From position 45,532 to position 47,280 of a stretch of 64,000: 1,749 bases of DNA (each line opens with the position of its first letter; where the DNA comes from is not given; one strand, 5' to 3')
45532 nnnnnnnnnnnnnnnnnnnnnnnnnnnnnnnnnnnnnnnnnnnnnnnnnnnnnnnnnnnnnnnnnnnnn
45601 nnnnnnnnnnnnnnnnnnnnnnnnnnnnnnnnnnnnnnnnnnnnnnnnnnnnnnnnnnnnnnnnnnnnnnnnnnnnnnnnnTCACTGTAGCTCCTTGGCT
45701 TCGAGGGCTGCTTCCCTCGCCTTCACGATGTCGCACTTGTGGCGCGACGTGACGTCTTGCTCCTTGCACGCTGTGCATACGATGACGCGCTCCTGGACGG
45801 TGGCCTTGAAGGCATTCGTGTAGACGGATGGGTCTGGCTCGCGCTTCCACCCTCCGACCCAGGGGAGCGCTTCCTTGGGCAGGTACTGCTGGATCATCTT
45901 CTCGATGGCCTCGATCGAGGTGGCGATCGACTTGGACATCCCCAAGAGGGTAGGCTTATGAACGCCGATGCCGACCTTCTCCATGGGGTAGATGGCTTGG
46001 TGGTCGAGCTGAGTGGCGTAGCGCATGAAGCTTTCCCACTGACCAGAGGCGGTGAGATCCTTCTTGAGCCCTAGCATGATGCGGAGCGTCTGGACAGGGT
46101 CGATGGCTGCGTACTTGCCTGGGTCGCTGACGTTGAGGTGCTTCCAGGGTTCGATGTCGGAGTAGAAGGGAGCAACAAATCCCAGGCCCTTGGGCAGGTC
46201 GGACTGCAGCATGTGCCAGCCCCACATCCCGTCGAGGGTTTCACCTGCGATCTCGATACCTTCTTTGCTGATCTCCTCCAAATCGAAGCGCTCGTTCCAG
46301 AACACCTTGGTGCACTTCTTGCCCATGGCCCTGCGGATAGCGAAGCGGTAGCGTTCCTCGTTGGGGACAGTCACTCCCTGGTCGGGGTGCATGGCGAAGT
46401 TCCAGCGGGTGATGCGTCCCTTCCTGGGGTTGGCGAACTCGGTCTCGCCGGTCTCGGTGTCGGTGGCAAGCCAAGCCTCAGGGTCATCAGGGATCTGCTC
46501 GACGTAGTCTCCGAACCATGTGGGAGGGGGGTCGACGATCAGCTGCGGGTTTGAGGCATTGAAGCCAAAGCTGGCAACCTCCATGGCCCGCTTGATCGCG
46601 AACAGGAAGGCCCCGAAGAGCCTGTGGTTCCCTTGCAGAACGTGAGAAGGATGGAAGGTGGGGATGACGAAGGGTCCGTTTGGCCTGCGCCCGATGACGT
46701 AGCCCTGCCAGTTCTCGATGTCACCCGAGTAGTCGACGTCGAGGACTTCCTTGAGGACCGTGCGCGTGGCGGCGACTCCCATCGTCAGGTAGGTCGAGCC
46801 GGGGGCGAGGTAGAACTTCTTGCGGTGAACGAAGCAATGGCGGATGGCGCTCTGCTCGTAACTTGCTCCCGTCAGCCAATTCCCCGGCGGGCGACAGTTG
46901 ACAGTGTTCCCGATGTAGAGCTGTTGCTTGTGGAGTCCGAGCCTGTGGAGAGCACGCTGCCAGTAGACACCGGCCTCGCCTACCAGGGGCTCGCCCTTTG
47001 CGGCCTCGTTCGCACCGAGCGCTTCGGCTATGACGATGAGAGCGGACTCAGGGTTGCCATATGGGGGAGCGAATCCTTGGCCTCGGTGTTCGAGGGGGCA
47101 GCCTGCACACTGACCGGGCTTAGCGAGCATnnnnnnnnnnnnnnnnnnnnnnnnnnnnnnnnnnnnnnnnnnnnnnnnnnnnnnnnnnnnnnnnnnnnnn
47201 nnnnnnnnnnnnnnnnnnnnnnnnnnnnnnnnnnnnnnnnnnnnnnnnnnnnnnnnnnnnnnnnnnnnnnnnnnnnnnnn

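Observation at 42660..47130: Family A DNA polymerase split into two genes with five coupled ORFs between the halves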

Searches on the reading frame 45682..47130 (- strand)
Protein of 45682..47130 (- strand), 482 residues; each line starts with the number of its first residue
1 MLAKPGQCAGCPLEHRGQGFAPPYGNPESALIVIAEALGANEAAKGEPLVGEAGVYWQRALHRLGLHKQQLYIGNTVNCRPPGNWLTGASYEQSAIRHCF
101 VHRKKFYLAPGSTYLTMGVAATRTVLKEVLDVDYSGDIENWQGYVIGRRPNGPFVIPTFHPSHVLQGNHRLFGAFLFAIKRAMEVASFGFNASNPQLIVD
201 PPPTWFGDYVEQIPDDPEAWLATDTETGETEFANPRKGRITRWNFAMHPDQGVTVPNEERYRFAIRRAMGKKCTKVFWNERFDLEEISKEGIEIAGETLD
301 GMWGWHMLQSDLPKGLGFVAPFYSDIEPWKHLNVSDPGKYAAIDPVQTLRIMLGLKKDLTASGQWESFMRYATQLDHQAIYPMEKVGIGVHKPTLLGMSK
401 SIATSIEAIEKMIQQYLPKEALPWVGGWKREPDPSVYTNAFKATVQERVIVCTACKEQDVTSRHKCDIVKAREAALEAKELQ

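Call 3: search_protein_families(library=pfam, proteins=[window:45682-47130:-], max_evalue=0.1)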
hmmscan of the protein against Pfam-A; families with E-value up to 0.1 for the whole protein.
window:45682-47130:- (482 aa): 1 family
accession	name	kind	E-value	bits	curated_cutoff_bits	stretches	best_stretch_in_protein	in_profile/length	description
PF03167.25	UDG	-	1.2e-13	51.8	24.3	1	22-170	1-127/141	Uracil DNA glycosylase superfamily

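Call 6: search_dna_similar(query=window:45682-47130:-, collection=phages, mode=protein, max_rows=30)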
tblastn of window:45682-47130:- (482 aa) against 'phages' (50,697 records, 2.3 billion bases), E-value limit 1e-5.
Records with a match: 18; places in all: 18; records where one place covers at least 80% of the query: 0.
Best place of each record, by identity: <60% 18.
By first word of the organism name: Caudoviricetes 6; Bacteriophage 6; Brevundimonas 2; Moorella 1; Thermus 1; Bacillus 1; uncultured 1.
By host as written in the record: - 12; Brevundimonas pondensis LVF1 2; Methanomicrobiales 1; Moorella thermoacetica DSM 103132 1; Thermus thermophilus HB8 1; Bacillus australimaris sKR4M-27 1.
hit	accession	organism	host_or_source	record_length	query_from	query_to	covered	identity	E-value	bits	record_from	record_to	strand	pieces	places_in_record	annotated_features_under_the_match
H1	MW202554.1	Caudoviricetes sp.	Manatee Spring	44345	4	330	68%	28.0%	5e-20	100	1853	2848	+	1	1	DNA polymerase | chromosome partitioning protein parB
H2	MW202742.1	Caudoviricetes sp.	Manatee Spring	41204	1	336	70%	25.5%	5e-14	81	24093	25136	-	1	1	DNA polymerase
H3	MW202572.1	Caudoviricetes sp.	Manatee Spring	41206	1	336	70%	25.5%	5e-14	81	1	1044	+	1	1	DNA polymerase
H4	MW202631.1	Caudoviricetes sp.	Manatee Spring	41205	1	336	70%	25.5%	5e-14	81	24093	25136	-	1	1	DNA polymerase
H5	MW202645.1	Bacteriophage sp.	Manatee Spring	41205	1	336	70%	25.5%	5e-14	81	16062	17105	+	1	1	DNA polymerase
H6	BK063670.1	Caudoviricetes sp. vir526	Methanomicrobiales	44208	3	330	68%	25.4%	1e-16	89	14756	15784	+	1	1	DNA polymerase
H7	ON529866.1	Brevundimonas phage vB_BpoS-MaInes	Brevundimonas pondensis LVF1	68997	3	320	66%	24.0%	3e-7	59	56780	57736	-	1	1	DNA polymerase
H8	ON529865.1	Brevundimonas phage vB_BpoS-StAshley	Brevundimonas pondensis LVF1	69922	3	320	66%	23.7%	4e-7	59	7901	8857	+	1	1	DNA polymerase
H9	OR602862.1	Moorella phage MTATph1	Moorella thermoacetica DSM 103132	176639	2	185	38%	28.6%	2e-9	66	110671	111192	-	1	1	hypothetical protein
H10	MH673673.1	Thermus phage phiLo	Thermus thermophilus HB8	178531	2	166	34%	28.7%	4e-6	56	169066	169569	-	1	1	putative DNA-directed DNA polymerase I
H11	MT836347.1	Bacteriophage sp.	human fecal samples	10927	7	175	35%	27.8%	6e-8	62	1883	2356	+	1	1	record has no annotation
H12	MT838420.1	Bacteriophage sp.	human fecal samples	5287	8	175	35%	27.8%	5e-9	65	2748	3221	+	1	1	record has no annotation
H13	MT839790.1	Bacteriophage sp.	human fecal samples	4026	6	176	35%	26.9%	1e-6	57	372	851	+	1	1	record has no annotation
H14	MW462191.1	Bacteriophage sp.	freshwater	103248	10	168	33%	28.1%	1e-7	61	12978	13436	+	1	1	uracil-DNA glycosylase, family 4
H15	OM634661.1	Bacillus phage vB_BauM_KLEB27-3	Bacillus australimaris sKR4M-27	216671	7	166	33%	27.4%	4e-9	65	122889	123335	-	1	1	uracil-DNA glycosylase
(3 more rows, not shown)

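Call 9: find_related_loci(query=window:45682-47130:-, collection=viral_contigs, flank=10000)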
Query window:45682-47130:- (482 aa) in viral_contigs; peptide patterns used: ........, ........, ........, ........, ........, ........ (x = any residue, [..] = any of these).
2 stretches matched a pattern, but none encodes a relative of the query by tblastn (E <= 1e-3).

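Call 10: find_homologous_proteins(query=window:45682-47130:-)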
Query window:45682-47130:- (482 aa): 103 proteins with E <= 0.001 among 8000 candidates. Only proteins of 265 to 844 residues were searched: fused or split forms outside these lengths cannot appear, so this answer is no evidence that the protein stands alone or is whole; lengths 'longer' or 'shorter' looks for them.
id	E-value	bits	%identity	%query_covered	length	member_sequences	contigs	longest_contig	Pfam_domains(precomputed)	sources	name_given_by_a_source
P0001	0.0e+0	1146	100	100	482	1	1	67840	PF03167.26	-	-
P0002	1.0e-221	755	69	97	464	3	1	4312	PF01612.27,PF03167.26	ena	-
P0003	4.0e-220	750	68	97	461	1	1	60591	PF03167.26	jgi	jgi:uracil-DNA glycosylase family 4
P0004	1.2e-219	748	69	97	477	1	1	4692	PF03167.26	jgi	jgi:uracil-DNA glycosylase family 4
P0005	1.0e-216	738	67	97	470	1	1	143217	PF03167.26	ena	-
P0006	1.4e-216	738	67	97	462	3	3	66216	PF03167.26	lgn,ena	-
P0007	7.3e-215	732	68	97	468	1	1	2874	PF03167.26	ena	-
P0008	1.6e-213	728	67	97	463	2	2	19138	PF03167.26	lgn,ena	-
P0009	8.5e-212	722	66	97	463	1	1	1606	PF03167.26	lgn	-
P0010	1.6e-211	721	66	97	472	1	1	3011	PF03167.26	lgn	-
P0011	1.8e-211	721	67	97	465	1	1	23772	PF03167.26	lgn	-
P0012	5.9e-209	713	67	97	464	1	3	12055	PF03167.26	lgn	-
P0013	8.5e-202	689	64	97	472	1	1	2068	PF03167.26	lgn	-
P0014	2.1e-186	638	58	98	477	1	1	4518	PF03167.26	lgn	-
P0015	8.3e-165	567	54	96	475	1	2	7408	PF03167.26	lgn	-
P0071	1.0e-99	352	40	89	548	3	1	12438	PF03167.26,PF00476.27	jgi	-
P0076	1.0e-76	277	34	95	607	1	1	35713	PF03167.26,PF00476.27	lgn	-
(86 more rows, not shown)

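Call 11: find_encoding_contigs(protein=P0003, flank=7000, max_places=2)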
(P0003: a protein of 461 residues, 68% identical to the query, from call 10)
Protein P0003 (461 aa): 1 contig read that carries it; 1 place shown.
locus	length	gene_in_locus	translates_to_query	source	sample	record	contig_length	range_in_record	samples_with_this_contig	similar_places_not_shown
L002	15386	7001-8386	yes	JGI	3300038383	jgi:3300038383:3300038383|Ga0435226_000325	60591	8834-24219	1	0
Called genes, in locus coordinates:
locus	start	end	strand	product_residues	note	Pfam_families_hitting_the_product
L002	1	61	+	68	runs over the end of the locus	-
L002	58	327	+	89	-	-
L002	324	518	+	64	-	-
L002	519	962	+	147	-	-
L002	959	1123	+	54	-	-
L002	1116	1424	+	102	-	-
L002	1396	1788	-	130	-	-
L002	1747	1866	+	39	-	-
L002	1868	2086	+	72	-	-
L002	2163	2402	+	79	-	-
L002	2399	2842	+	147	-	-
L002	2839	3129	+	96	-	-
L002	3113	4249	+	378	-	-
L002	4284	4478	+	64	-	-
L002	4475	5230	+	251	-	-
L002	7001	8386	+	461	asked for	PF03167:UDG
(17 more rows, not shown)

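Call 12: find_encoding_contigs(protein=P0005, flank=7000, max_places=2)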
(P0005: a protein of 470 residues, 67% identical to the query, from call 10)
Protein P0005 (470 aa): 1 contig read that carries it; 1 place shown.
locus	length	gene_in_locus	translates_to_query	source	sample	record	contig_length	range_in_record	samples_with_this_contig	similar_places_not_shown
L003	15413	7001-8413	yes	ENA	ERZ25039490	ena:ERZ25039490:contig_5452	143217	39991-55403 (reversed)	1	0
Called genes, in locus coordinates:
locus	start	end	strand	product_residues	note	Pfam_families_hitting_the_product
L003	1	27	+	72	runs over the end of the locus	-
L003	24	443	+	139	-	-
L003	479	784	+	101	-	-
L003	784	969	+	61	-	-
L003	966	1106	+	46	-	-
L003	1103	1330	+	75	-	-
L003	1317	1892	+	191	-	-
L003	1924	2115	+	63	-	-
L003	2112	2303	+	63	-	-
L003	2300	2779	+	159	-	-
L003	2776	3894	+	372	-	PF12705:PDDEXK_1 (weak)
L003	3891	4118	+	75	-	-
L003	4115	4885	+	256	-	-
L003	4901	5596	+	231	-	-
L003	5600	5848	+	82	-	-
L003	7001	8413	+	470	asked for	PF03167:UDG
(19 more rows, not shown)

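Call 13: find_encoding_contigs(protein=P0006, flank=7000, max_places=2)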
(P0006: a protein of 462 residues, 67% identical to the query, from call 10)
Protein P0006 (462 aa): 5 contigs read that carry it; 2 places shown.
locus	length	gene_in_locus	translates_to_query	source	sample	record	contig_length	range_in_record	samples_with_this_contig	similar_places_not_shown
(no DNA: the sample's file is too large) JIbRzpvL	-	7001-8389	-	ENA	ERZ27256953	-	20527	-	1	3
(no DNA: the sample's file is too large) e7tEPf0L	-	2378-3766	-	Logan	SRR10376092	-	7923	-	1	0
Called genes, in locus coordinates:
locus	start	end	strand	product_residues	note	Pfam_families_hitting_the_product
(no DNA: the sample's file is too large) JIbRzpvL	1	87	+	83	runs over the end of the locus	?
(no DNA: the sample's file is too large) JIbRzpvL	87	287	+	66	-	-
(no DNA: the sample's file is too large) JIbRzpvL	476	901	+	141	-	-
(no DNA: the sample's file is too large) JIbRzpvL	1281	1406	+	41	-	-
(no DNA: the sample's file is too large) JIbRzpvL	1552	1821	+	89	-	-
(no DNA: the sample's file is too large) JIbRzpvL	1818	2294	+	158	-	-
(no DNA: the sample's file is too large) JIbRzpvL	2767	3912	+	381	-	-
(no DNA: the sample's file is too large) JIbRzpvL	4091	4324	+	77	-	-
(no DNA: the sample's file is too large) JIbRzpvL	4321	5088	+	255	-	-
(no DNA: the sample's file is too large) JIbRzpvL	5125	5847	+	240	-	-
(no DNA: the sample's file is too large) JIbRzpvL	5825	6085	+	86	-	-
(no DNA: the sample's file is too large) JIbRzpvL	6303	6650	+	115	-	-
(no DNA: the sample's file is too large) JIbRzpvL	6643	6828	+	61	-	-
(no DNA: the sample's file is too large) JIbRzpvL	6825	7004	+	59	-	PF12843:QSregVF_b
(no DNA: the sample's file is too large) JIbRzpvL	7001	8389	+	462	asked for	PF03167:UDG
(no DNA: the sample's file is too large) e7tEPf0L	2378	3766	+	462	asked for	PF03167:UDG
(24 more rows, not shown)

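Call 21: find_related_loci(query=A1, collection=viral_contigs, flank=6000)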
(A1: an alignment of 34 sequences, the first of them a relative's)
Query A1 (482 aa) in viral_contigs; peptide patterns used: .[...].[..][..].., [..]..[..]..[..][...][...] (x = any residue, [..] = any of these).
433 stretches matched a pattern; 295 encode a relative of the query (tblastn E <= 1e-3); the best 80 are kept; 80 distinct loci.
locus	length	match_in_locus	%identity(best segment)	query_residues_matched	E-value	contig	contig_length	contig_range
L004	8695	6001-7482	39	1-470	2e-106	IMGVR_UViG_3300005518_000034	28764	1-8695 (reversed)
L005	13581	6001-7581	35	4-482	9e-86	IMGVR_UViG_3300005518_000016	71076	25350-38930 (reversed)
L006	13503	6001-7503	36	5-466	7e-83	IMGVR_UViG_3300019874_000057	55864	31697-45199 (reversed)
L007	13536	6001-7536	33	2-467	1e-79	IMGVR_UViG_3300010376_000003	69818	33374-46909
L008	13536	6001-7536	34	2-468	2e-78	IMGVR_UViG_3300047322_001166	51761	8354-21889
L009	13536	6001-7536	34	2-468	2e-78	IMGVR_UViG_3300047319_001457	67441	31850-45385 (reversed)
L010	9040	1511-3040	34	2-466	4e-77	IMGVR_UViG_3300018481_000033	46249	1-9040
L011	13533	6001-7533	34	1-466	3e-76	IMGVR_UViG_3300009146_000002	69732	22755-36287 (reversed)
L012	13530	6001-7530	34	1-466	3e-76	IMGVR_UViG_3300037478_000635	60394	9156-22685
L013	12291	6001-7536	34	2-466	3e-76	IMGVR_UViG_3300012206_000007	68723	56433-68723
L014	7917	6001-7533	34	1-466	7e-76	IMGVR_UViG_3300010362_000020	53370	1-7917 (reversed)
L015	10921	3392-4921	33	2-466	7e-76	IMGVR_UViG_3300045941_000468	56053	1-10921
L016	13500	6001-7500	34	4-466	2e-75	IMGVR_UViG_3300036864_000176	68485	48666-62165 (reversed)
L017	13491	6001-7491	34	5-467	1e-75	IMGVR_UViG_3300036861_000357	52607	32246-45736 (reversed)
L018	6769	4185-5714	34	2-466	1e-74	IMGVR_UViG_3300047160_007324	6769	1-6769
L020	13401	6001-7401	32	2-423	1e-73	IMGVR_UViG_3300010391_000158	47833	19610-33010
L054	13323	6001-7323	31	4-436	8e-60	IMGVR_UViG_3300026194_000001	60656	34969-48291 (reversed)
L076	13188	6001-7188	31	1-353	6e-35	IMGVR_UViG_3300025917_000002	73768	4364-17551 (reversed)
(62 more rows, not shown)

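Call 22: search_solved_structures(query=window:45682-47130:-, max_evalue=1, show_alignments=2)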
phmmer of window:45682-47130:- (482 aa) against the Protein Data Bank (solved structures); distinct sequences matched with E-value up to 1: 31.
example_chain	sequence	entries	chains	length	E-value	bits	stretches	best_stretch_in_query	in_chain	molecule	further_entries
1l9g_A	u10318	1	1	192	8.3e-15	57.4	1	6-169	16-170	Conserved hypothetical protein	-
1vk2_A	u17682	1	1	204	1e-14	57.1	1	6-169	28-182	Uracil-DNA glycosylase TM0511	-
4zbx_A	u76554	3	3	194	1.4e-12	50.1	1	8-166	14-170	Uracil-DNA glycosylase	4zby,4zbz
1ui0_A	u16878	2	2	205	4.3e-12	48.5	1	4-173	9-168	Uracil-DNA Glycosylase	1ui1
8iir_A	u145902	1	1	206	2.3e-06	29.6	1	3-169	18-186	Type-4 uracil-DNA glycosylase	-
6l6s_A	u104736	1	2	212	5.4e-06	28.4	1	3-169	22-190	Phage SPO1 DNA polymerase-related protein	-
6l5a_A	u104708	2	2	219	5.7e-06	28.3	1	3-169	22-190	Uracil DNA glycosylase superfamily protein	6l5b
8iip_A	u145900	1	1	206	6.7e-06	28.1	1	3-169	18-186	Type-4 uracil-DNA glycosylase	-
8iio_A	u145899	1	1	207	6.8e-06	28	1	3-169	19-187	Type-4 uracil-DNA glycosylase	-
6ioc_A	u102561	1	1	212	7.1e-06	28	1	3-169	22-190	Phage SPO1 DNA polymerase-related protein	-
8iin_A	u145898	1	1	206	1.1e-05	27.4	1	3-169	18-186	Type-4 uracil-DNA glycosylase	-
8iim_A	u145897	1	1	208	1.1e-05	27.3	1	3-169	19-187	Type-4 uracil-DNA glycosylase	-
6ajs_A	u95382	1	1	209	1.1e-05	27.3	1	3-169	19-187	Uracil DNA glycosylase superfamily protein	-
8iij_A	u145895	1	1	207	1.2e-05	27.3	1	3-169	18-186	Type-4 uracil-DNA glycosylase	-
8iil_A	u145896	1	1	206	1.2e-05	27.3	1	3-169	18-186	Type-4 uracil-DNA glycosylase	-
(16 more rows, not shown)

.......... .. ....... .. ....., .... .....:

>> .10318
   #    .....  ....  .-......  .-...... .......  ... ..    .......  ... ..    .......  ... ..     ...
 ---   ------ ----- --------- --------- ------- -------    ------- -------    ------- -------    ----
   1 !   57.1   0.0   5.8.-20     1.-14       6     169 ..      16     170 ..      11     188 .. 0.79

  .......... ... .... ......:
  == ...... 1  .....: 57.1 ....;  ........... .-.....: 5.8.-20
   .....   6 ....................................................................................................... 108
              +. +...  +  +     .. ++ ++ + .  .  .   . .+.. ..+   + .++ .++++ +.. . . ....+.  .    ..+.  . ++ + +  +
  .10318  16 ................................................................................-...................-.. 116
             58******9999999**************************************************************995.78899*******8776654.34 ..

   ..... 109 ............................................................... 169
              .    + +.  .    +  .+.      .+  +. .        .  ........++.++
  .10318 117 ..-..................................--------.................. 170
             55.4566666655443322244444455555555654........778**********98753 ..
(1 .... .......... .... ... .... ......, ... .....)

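Call 25: find_related_loci(query=A1, collection=metagenome_contigs, flank=5000)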
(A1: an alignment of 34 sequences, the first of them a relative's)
Query A1 (482 aa) in metagenome_contigs; peptide patterns used: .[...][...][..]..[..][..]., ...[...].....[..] (x = any residue, [..] = any of these).
139 stretches matched a pattern; 27 encode a relative of the query (tblastn E <= 1e-3); 27 distinct loci.
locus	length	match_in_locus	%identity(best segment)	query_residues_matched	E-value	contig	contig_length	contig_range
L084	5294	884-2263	68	1-466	0e+0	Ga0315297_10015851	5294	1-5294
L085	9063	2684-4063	67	1-466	0e+0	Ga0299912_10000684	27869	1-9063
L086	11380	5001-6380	67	1-466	0e+0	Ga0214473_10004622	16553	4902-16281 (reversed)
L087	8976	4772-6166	50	4-466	1e-155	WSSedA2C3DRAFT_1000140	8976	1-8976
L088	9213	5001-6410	48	2-466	4e-150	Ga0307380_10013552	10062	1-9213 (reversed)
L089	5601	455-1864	48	2-466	2e-151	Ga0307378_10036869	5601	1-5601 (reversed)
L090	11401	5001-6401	46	4-466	3e-148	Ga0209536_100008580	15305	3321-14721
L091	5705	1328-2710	48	8-466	3e-144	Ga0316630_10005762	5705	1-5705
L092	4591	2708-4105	46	4-466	2e-142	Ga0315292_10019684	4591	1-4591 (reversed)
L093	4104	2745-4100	45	4-452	6e-136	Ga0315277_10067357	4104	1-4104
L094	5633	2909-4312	45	7-472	4e-133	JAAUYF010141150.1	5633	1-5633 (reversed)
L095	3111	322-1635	47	28-466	6e-136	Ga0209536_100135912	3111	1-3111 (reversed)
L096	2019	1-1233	47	64-466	2e-134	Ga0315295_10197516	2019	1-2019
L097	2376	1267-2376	51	8-375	6e-131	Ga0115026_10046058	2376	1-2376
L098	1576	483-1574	49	3-365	8e-125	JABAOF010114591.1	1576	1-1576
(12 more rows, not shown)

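Call 43: search_solved_structures(query=A1, max_evalue=1, show_alignments=0)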
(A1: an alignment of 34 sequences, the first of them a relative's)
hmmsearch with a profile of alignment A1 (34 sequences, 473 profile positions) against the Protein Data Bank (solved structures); distinct sequences matched with E-value up to 1: 34.
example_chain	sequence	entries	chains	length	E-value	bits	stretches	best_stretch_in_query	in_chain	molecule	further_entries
1l9g_A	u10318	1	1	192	2.5e-28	102.1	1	3-182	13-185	Conserved hypothetical protein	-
1vk2_A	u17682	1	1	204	3.1e-28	101.8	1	3-182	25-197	Uracil-DNA glycosylase TM0511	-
1ui0_A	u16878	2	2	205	6e-26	94.2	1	3-166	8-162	Uracil-DNA Glycosylase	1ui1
4zbx_A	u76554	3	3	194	1.5e-24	89.6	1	6-172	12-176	Uracil-DNA glycosylase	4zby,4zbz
8iir_A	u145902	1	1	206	1.4e-18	69.9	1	6-170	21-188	Type-4 uracil-DNA glycosylase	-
8iif_A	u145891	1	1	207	1e-17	67.1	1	6-181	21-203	Type-4 uracil-DNA glycosylase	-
6iob_A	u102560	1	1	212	1e-17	67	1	6-181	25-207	Phage SPO1 DNA polymerase-related protein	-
6ajs_A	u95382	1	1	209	1.1e-17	66.9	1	6-181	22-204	Uracil DNA glycosylase superfamily protein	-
8iig_A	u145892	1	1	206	1.1e-17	66.9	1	6-170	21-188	Type-4 uracil-DNA glycosylase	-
6l5a_A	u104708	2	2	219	1.2e-17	66.9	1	6-183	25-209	Uracil DNA glycosylase superfamily protein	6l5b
6ioc_A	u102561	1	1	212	1.2e-17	66.8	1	6-181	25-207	Phage SPO1 DNA polymerase-related protein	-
8iim_A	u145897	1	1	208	1.3e-17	66.7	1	6-181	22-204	Type-4 uracil-DNA glycosylase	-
6l6s_A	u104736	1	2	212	1.3e-17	66.7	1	6-181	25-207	Phage SPO1 DNA polymerase-related protein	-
8iip_A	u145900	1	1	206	1.3e-17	66.7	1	6-170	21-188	Type-4 uracil-DNA glycosylase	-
8iio_A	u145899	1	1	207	1.3e-17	66.7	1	6-170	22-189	Type-4 uracil-DNA glycosylase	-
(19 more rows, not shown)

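Call 71: predict_structure(alignment_id=A4)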
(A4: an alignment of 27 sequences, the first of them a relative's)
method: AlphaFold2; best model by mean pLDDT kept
length: 998 residues; sequences in the alignment: 27
mean_pLDDT: 87.8   pTM: 0.83
mean pLDDT of the five models: 87.8, 86.2, 84.2, 83.9, 83.9
residues with pLDDT >= 90: 588; 70-90: 337; 50-70: 43; < 50: 30
segments of 3 or more residues with pLDDT < 50: 562-564, 641-644, 972-987, 996-998
pLDDT, mean of each block of 10 residues (from residue 1): 78 85 93 96 90 89 92 94 86 88 92 95 93 86 93 95 87 95 92 89 97 96 94 80 74 95 95 95 96 94 95 95 92 93 89 94 96 97 96 95 95 92 91 88 83 67 54 68 86 88 86 86 87 90 91 85 68 85 92 88 88 93 92 78 59 91 96 93 93 93 92 92 92 91 83 81 90 89 93 93 95 85 90 81 80 88 95 97 93 93 93 95 94 90 86 94 86 41 44 49
secondary structure, 60 per line:
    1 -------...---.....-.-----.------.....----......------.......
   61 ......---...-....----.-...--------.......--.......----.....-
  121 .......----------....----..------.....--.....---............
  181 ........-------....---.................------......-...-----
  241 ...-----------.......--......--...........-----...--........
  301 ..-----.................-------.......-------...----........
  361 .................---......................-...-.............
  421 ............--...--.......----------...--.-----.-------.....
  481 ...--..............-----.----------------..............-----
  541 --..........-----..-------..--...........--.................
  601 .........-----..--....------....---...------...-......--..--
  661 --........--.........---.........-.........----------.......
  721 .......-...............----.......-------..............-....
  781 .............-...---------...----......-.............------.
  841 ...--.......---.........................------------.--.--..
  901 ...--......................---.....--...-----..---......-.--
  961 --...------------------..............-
elements in order (helices of 4 or more, strands of 3 or more residues): H14-18 E33-37 H42-47 H54-66 E74-77 H95-101 H104-110 E115-119 H121-127 H138-141 E154-158 H161-165 H169-188 E196-199 H203-219 E226-231 E255-261 E264-269 H272-282 E288-290 H293-302 H308-313 E314-316 H317-324 H332-338 H353-377 H381-402 E404-406 H408-432 E440-446 H476-483 E486-499 E522-535 H543-552 H571-581 H584-609 E619-622 E629-632 H649-654 E663-670 H673-681 H685-693 H695-703 H714-727 H729-743 H748-754 H762-775 H777-793 E795-797 E807-809 E814-819 H821-833 E840-843 E846-852 H856-880 E899-903 E906-912 H913-927 E931-935 E951-956 E963-965 H984-997
